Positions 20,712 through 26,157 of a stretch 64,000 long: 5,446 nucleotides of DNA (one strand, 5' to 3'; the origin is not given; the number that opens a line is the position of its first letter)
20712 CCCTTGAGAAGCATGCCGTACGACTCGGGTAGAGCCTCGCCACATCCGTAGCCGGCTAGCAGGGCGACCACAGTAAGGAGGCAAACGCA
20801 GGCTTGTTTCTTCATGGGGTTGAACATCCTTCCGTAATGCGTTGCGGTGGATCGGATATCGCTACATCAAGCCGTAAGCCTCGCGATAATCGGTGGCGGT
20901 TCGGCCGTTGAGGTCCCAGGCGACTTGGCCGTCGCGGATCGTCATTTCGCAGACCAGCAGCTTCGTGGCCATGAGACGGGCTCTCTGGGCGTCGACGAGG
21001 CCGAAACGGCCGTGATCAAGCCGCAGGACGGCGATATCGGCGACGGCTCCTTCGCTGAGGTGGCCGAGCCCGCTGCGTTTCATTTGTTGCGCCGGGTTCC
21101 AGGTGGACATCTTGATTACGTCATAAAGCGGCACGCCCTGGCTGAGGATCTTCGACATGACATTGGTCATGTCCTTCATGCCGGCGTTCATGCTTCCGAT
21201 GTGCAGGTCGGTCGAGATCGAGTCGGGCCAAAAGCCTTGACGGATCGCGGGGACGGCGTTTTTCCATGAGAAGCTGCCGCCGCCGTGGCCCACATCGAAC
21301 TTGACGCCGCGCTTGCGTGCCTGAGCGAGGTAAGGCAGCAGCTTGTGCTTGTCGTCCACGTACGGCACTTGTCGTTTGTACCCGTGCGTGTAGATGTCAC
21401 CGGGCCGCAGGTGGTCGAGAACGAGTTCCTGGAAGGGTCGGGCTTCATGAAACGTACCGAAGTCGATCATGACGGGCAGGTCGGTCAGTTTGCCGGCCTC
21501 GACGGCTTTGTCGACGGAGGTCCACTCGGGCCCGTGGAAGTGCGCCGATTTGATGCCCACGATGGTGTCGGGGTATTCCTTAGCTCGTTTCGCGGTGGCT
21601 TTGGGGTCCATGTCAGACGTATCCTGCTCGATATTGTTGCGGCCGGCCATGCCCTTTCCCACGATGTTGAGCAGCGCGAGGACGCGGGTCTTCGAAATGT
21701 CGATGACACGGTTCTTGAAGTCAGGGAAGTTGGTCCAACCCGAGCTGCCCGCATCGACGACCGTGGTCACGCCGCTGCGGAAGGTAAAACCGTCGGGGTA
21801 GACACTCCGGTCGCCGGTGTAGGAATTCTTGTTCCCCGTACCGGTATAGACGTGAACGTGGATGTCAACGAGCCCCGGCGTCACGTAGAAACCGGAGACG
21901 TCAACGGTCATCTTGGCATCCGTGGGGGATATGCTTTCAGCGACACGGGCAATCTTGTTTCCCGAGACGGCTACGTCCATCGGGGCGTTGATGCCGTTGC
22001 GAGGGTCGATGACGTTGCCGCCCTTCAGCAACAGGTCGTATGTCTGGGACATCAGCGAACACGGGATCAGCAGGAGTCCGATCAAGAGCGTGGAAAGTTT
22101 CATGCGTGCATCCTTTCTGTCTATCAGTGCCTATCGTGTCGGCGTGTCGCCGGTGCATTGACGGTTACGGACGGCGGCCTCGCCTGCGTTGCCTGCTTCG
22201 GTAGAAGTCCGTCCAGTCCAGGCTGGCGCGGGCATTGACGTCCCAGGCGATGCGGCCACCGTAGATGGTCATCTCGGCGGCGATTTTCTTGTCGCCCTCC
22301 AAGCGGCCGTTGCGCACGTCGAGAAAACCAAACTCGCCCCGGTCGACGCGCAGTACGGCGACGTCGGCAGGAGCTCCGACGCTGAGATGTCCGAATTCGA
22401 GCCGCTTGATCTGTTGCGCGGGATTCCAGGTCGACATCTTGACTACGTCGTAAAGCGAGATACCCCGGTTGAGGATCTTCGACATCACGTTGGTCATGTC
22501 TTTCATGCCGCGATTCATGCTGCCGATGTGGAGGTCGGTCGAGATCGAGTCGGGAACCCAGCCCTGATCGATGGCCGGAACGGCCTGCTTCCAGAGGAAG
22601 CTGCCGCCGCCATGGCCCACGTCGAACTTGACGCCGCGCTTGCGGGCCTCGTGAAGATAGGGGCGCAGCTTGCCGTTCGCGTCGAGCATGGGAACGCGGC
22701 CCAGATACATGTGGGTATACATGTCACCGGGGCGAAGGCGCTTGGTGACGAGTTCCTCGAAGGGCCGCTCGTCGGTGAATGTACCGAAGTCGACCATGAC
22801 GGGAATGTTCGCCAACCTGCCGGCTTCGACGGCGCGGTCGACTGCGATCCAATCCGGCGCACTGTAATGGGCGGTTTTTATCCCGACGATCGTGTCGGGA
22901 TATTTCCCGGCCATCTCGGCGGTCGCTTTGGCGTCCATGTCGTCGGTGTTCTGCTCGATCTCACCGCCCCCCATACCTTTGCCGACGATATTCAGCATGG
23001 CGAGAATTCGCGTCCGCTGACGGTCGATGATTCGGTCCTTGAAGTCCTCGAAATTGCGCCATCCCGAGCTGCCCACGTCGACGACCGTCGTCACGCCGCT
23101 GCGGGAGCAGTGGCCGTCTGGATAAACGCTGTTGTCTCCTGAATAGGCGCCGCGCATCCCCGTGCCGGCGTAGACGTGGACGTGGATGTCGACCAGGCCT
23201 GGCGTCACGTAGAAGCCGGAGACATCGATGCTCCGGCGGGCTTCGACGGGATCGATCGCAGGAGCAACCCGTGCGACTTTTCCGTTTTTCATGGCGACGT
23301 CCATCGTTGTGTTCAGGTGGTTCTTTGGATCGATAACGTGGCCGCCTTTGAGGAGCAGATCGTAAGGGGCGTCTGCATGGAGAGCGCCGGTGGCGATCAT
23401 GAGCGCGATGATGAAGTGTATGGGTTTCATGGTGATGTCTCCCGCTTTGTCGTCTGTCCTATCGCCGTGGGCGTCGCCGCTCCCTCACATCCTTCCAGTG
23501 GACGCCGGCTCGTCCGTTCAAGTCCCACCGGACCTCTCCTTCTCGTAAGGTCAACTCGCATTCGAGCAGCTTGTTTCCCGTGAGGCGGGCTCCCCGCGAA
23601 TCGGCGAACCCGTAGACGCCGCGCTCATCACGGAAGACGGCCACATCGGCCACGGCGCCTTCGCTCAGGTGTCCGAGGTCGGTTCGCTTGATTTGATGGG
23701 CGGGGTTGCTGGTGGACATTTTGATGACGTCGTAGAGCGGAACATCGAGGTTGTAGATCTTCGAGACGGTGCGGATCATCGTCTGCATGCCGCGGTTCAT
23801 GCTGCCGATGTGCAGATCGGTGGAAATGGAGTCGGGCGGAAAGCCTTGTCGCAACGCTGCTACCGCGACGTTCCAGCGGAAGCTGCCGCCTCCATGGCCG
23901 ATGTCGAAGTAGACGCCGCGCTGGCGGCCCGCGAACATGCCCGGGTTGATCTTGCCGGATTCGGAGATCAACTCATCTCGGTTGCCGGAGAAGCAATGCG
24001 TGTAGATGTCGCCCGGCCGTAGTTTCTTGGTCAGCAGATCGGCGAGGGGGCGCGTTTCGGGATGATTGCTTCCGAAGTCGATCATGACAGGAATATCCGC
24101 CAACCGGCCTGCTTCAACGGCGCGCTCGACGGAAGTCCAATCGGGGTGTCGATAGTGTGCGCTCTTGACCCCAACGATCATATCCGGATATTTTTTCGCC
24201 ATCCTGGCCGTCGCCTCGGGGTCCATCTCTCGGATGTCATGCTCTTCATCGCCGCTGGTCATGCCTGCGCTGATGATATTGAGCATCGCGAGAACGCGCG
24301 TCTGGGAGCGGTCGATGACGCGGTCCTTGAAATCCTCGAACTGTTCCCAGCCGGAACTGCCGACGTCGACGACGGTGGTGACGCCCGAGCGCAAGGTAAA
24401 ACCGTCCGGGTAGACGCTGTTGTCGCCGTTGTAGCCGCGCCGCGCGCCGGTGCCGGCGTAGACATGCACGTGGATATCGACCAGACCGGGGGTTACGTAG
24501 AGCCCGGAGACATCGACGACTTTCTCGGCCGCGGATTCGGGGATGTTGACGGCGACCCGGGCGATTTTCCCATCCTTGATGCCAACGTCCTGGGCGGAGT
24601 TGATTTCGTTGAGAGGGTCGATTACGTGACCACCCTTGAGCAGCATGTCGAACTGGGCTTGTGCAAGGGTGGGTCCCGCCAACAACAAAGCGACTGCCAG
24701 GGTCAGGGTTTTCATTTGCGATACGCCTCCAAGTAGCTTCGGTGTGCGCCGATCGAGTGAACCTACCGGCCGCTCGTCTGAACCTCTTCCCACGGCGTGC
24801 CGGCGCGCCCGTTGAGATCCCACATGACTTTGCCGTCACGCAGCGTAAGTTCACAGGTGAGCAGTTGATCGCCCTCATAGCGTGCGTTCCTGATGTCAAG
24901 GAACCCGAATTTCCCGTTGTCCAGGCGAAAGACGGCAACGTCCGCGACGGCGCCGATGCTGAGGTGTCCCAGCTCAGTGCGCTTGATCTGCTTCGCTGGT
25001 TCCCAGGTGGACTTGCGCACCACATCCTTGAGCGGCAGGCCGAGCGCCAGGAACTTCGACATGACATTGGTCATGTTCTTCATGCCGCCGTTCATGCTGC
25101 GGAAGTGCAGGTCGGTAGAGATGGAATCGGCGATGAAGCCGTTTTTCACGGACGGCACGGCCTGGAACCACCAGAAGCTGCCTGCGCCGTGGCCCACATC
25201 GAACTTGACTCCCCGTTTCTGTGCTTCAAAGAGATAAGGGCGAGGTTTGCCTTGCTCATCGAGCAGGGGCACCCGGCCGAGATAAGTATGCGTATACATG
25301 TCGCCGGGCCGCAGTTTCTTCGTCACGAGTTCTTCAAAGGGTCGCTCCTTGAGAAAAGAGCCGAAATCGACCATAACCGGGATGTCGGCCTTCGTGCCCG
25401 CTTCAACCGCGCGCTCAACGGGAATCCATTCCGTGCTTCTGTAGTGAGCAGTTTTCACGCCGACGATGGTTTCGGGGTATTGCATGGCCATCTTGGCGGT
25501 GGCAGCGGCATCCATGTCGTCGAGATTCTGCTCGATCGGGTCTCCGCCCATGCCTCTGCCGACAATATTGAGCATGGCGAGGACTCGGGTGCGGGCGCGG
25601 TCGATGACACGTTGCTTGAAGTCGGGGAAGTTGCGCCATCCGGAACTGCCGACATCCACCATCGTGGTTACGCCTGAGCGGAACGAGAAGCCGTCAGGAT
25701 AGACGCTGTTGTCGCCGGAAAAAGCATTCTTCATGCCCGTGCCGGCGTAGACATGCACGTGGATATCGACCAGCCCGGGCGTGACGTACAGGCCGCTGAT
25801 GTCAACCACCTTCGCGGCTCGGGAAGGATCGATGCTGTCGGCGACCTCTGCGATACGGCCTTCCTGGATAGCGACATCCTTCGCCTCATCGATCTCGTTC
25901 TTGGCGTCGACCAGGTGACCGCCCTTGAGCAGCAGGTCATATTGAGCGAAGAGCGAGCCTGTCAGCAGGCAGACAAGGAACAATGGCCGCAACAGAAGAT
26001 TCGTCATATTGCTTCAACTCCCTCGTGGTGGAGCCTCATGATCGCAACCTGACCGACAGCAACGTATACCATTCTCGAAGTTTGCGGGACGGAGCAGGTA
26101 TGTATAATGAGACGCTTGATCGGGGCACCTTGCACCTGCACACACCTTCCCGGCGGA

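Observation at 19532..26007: Five tandem co-directional paralogs of an exported binuclear-metal amidohydrolase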

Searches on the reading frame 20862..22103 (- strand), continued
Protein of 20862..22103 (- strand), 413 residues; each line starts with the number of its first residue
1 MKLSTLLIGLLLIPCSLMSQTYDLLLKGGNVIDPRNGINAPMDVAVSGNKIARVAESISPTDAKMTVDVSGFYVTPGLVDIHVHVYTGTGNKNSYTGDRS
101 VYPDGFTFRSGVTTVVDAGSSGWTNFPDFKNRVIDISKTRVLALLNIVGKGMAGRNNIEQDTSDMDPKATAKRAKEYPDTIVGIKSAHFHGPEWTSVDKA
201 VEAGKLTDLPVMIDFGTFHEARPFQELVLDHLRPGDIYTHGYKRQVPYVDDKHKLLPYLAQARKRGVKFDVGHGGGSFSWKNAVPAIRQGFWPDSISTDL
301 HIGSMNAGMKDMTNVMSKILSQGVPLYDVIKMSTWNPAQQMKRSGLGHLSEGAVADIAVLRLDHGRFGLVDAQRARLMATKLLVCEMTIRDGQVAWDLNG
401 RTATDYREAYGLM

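Call 70: search_protein_families(library=pfam, proteins=[P0121, P0122, P0124, P0125, P0127, P0132, P0148, P0225, P0131, P0139], max_evalue=0.00001)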
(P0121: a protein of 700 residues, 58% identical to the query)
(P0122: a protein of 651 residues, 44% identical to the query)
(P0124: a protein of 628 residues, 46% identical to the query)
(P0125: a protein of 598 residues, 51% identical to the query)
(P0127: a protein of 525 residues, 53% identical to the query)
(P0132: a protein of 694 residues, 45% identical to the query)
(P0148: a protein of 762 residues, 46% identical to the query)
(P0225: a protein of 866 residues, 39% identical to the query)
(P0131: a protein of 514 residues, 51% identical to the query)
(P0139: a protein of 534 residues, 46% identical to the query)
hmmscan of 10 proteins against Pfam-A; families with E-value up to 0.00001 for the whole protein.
P0121 (700 aa): 3 families
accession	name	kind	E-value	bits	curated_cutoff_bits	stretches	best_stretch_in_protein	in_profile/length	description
PF01156.24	IU_nuc_hydro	-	8.5e-56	190.2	34.2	1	20-282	2-283/297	Inosine-uridine preferring nucleoside hydrolase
PF01979.26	Amidohydro_1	-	3.7e-11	43.3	25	0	585-652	245-319/345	Amidohydrolase family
PF07969.17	Amidohydro_3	-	4.4e-11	43.4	29.7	0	615-686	407-471/472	Amidohydrolase family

P0122 (651 aa): 2 families
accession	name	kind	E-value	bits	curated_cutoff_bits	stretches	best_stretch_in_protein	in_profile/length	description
PF07969.17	Amidohydro_3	-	1.2e-22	81.5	29.7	2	306-380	406-472/472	Amidohydrolase family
PF01979.26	Amidohydro_1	-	1e-21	78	25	2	269-379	238-345/345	Amidohydrolase family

P0124 (628 aa): 2 families
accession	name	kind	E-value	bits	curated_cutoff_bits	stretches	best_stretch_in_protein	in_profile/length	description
PF01979.26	Amidohydro_1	-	7.8e-17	62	25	1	283-385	238-339/345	Amidohydrolase family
PF07969.17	Amidohydro_3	-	5.5e-16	59.5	29.7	1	320-394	406-472/472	Amidohydrolase family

P0125 (598 aa): 3 families
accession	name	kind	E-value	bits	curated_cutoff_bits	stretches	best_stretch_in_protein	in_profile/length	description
PF04074.18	DUF386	-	6.8e-32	110.9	26.5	1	453-596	8-145/145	YhcH/YjgK/YiaL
PF01979.26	Amidohydro_1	-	1.3e-13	51.4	25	1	294-380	239-323/345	Amidohydrolase family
PF07969.17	Amidohydro_3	-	1.2e-10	42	29.7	0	68-92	1-25/472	Amidohydrolase family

P0127 (525 aa): 2 families
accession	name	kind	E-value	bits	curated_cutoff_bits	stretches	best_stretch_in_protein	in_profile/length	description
PF01979.26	Amidohydro_1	-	3.2e-10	40.2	25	0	330-441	236-345/345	Amidohydrolase family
PF07969.17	Amidohydro_3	-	1.4e-07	31.8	29.7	0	112-135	2-25/472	Amidohydrolase family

P0132 (694 aa): 0 families

P0148 (762 aa): 4 families
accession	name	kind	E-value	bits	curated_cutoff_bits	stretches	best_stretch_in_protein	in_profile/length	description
PF07969.17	Amidohydro_3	-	1.3e-16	61.6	29.7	1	225-378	339-472/472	Amidohydrolase family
PF03841.19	SelA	-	5.5e-12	45.8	22.8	1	408-662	4-265/367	L-seryl-tRNA selenium transferase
PF01979.26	Amidohydro_1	-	1.7e-11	44.4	25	1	264-344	234-320/345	Amidohydrolase family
PF00266.25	Aminotran_5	-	1.9e-08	34.1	21.5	1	451-626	46-222/371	Aminotransferase class-V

P0225 (866 aa): 2 families
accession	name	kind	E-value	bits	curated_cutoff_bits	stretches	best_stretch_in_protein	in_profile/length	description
PF07969.17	Amidohydro_3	-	3.9e-12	46.8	29.7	1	56-82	2-28/472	Amidohydrolase family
PF01979.26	Amidohydro_1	-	3.8e-10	40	25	1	63-346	1-320/345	Amidohydrolase family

P0131 (514 aa): 2 families
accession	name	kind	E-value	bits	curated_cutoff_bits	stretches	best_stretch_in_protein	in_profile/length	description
PF07969.17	Amidohydro_3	-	7.6e-14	52.5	29.7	2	63-109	2-54/472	Amidohydrolase family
PF01979.26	Amidohydro_1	-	4.4e-12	46.4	25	0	70-200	1-153/345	Amidohydrolase family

P0139 (534 aa): 1 family
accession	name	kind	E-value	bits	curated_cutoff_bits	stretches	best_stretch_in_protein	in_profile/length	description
PF07969.17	Amidohydro_3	-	5.4e-09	36.5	29.7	0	399-471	407-472/472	Amidohydrolase family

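Call 71: list_cluster_members(proteins=[P0148, P0125])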
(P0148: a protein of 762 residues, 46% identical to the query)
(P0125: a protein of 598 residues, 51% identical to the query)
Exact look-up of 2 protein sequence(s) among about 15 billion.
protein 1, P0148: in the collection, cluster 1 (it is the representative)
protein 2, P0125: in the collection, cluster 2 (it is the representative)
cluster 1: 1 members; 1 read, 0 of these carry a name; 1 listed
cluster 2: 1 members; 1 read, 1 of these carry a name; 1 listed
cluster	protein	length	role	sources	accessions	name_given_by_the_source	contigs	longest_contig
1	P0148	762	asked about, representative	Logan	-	-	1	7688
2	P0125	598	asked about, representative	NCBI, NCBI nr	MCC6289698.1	MAG: amidohydrolase/deacetylase family metallohydrolase [Chitinophagaceae bacterium] | amidohydrolase/deacetylase family metallohydrolase [Chitinophagaceae bacterium]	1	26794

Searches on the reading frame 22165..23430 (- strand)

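Call 3: search_protein_families(library=pfam, proteins=[window:22165-23430:-])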
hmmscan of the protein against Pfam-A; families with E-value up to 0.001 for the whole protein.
window:22165-23430:- (421 aa): 2 families
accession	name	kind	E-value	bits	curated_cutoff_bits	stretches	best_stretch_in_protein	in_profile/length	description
PF07969.17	Amidohydro_3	-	1.3e-14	55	29.7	1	292-394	367-470/472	Amidohydrolase family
PF01979.26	Amidohydro_1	-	5.2e-12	46.1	25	1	285-360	237-318/345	Amidohydrolase family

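Call 4: search_protein_families(library=ncbifam, proteins=[window:22165-23430:-])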
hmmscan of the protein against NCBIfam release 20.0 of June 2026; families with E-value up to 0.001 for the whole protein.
window:22165-23430:- (421 aa): 54 families (the best 25 are shown)
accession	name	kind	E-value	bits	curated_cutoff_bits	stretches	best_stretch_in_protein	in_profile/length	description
NF006689.0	PRK09237.1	equivalog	3.2e-126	421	371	1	23-399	3-374/383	amidohydrolase/deacetylase family metallohydrolase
NF009060.0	PRK12394.1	equivalog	1e-69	235.1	442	1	23-396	3-374/381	metallo-dependent hydrolase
TIGR03583.1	EF_0837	hypoth_equivalog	4.4e-60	203.7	432.15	1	40-394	13-363/365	amidohydrolase/deacetylase family metallohydrolase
NF006839.0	PRK09357.1-4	equivalog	1.6e-16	59.9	576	1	25-87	2-63/422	dihydroorotase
NF004839.0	PRK06189.1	equivalog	2.4e-16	59.4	631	1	23-86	3-63/451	allantoinase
NF006560.0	PRK09061.1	subfamily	5e-15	54.8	340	1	14-87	17-88/517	amidohydrolase family protein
TIGR03121.1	one_C_dehyd_A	equivalog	5.7e-15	54.5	392.75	1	25-89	2-64/556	formylmethanofuran dehydrogenase subunit A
TIGR03178.1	allantoinase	equivalog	2e-14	53.3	357.85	1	24-119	1-89/441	allantoinase AllB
NF006845.0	PRK09357.2-6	equivalog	4.4e-14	52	728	1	25-88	3-66/428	dihydroorotase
NF006844.0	PRK09357.2-5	equivalog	2.4e-13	49.9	701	1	25-87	4-65/422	dihydroorotase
NF005791.0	PRK07627.1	equivalog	5.3e-13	48.7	442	1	25-86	3-64/425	dihydroorotase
NF006056.0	PRK08204.1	subfamily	7.2e-12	44.8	391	1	25-98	5-78/449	hypothetical protein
TIGR02033.1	D-hydantoinase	equivalog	1.8e-11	43.7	393.25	1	25-120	1-92/454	dihydropyrimidinase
NF006559.0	PRK09060.1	equivalog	7.3e-10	37.7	482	1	21-86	3-65/444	dihydroorotase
NF011990.0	PRK15446.2-6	subfamily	8.7e-10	37.8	233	1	26-84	4-64/390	alpha-D-ribose 1-methylphosphonate 5-triphosphate diphosphatase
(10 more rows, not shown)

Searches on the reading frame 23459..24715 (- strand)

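Call 3: search_protein_families(library=pfam, proteins=[window:23459-24715:-])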
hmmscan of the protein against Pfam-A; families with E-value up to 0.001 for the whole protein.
window:23459-24715:- (418 aa): 2 families
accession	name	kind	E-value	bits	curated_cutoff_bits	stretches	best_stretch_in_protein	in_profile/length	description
PF07969.17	Amidohydro_3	-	2.4e-14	54.1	29.7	2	324-395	406-470/472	Amidohydrolase family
PF01979.26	Amidohydro_1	-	3.7e-13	49.9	25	1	287-361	238-318/345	Amidohydrolase family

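Call 4: search_protein_families(library=ncbifam, proteins=[window:23459-24715:-])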
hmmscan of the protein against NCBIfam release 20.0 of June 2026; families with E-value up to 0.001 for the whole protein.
window:23459-24715:- (418 aa): 56 families (the best 25 are shown)
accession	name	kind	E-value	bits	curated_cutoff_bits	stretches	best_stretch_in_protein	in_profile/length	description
NF006689.0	PRK09237.1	equivalog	2.9e-128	427.7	371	1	21-396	2-370/383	amidohydrolase/deacetylase family metallohydrolase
NF009060.0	PRK12394.1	equivalog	9.5e-75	251.7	442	1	22-396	3-373/381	metallo-dependent hydrolase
TIGR03583.1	EF_0837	hypoth_equivalog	4e-68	230.1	432.15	1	40-395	14-363/365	amidohydrolase/deacetylase family metallohydrolase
NF006839.0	PRK09357.1-4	equivalog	2.8e-17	62.5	576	1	24-85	2-62/422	dihydroorotase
TIGR03121.1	one_C_dehyd_A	equivalog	3.4e-17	61.9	392.75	2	24-88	2-64/556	formylmethanofuran dehydrogenase subunit A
NF006560.0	PRK09061.1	subfamily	2.7e-16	59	340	1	7-87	11-89/517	amidohydrolase family protein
NF004839.0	PRK06189.1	equivalog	3.4e-15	55.6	631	1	21-85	2-63/451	allantoinase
NF005791.0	PRK07627.1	equivalog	8.2e-15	54.7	442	1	25-85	4-64/425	dihydroorotase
NF006844.0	PRK09357.2-5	equivalog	2.9e-14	52.9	701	1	24-87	4-66/422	dihydroorotase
TIGR03178.1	allantoinase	equivalog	5.7e-14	51.8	357.85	1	23-117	1-88/441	allantoinase AllB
NF006845.0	PRK09357.2-6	equivalog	1.1e-13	50.7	728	1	24-87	3-66/428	dihydroorotase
TIGR02318.1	phosphono_phnM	equivalog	1e-12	47.7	390.55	2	37-153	12-122/376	phosphonate metabolism protein PhnM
NF005759.0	PRK07583.1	equivalog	3.3e-12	45.8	403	2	36-98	35-97/438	cytosine deaminase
TIGR01975.1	isoAsp_dipep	equivalog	4.6e-12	45.8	331.25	1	25-118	3-97/389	beta-aspartyl-peptidase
NF006559.0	PRK09060.1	equivalog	1.2e-11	43.6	482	1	19-85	2-65/444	dihydroorotase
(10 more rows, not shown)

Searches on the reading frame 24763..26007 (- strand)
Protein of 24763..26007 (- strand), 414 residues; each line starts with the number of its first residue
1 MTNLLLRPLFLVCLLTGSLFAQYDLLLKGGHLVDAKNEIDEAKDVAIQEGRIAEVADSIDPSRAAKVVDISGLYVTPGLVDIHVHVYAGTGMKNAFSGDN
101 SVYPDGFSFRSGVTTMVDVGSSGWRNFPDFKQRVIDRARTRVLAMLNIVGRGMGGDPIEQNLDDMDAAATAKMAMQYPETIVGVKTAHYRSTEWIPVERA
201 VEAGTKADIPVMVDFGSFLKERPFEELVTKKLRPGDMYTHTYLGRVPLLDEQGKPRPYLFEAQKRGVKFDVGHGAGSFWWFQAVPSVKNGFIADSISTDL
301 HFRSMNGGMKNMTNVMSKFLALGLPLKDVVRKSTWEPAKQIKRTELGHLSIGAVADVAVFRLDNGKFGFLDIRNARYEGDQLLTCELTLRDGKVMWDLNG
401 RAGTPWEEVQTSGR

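Call 3: search_protein_families(library=pfam, proteins=[window:24763-26007:-])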
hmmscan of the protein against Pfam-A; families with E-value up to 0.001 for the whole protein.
window:24763-26007:- (414 aa): 2 families
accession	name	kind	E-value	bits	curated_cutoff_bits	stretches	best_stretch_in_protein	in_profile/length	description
PF07969.17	Amidohydro_3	-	3.7e-12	46.9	29.7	2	323-394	406-470/472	Amidohydrolase family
PF01979.26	Amidohydro_1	-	1.1e-10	41.7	25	1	286-364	238-322/345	Amidohydrolase family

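Call 4: search_protein_families(library=ncbifam, proteins=[window:24763-26007:-])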
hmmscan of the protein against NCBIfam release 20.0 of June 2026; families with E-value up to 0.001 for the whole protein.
window:24763-26007:- (414 aa): 57 families (the best 25 are shown)
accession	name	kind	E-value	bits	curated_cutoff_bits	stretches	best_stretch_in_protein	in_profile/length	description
NF006689.0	PRK09237.1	equivalog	2.8e-127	424.4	371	1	22-397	2-372/383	amidohydrolase/deacetylase family metallohydrolase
NF009060.0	PRK12394.1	equivalog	1.9e-73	247.4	442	1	22-396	2-374/381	metallo-dependent hydrolase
TIGR03583.1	EF_0837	hypoth_equivalog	1.7e-65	221.5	432.15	1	24-395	2-364/365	amidohydrolase/deacetylase family metallohydrolase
NF004839.0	PRK06189.1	equivalog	6.9e-17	61.2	631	1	22-86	2-63/451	allantoinase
TIGR03121.1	one_C_dehyd_A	equivalog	6.9e-15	54.3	392.75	2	25-90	2-65/556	formylmethanofuran dehydrogenase subunit A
TIGR03178.1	allantoinase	equivalog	1e-14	54.3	357.85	1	24-88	1-62/441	allantoinase AllB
NF006839.0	PRK09357.1-4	equivalog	1e-14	54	576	1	25-87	2-63/422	dihydroorotase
NF006560.0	PRK09061.1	subfamily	2.1e-14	52.7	340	1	20-87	23-88/517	amidohydrolase family protein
NF005791.0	PRK07627.1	equivalog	5.1e-14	52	442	1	25-86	3-64/425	dihydroorotase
NF006056.0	PRK08204.1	subfamily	1.7e-12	46.9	391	1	25-88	5-69/449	hypothetical protein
NF006845.0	PRK09357.2-6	equivalog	3e-12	46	728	1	25-92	3-71/428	dihydroorotase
NF006844.0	PRK09357.2-5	equivalog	6.7e-12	45.1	701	1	25-87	4-65/422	dihydroorotase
NF006559.0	PRK09060.1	equivalog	1.4e-11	43.4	482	1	21-87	3-66/444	dihydroorotase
TIGR02033.1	D-hydantoinase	equivalog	1.8e-11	43.7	393.25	1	25-120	1-92/454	dihydropyrimidinase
NF006055.0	PRK08203.1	equivalog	2.7e-11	42.7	532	1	34-88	18-73/455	8-oxoguanine deaminase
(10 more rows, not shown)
